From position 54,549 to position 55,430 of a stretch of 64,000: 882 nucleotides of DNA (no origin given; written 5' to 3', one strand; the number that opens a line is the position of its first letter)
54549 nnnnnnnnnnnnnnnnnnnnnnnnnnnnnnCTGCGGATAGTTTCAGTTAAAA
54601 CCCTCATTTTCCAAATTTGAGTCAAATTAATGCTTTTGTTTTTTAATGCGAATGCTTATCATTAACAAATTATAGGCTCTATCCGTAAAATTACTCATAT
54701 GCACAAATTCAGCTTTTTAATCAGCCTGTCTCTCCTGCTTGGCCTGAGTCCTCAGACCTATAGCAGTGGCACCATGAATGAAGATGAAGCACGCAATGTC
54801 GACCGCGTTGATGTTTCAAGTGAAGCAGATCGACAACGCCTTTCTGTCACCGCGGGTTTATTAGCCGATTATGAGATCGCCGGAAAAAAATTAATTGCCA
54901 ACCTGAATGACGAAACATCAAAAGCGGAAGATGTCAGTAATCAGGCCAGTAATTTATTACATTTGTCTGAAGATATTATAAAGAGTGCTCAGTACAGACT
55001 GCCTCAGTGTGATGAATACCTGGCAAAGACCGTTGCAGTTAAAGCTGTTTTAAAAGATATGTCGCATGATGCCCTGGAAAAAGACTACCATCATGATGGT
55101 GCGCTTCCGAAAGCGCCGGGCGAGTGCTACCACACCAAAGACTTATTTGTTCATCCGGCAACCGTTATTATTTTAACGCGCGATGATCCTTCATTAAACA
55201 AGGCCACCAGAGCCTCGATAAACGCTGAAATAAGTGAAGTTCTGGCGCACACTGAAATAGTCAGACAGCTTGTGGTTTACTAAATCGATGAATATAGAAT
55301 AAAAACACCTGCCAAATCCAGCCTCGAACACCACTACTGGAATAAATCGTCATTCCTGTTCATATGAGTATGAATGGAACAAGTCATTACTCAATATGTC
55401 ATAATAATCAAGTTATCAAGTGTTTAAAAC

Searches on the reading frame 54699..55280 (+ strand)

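Call 5: search_protein_families(library=pfam, proteins=[window:54699-55280:+], max_evalue=1)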
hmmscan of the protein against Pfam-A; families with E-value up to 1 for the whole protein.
window:54699-55280:+ (194 aa): 1 family
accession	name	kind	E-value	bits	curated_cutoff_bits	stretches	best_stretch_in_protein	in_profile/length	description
PF06628.17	Catalase-rel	-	0.088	13.4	30.1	1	71-114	19-63/65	Catalase-related immune-responsive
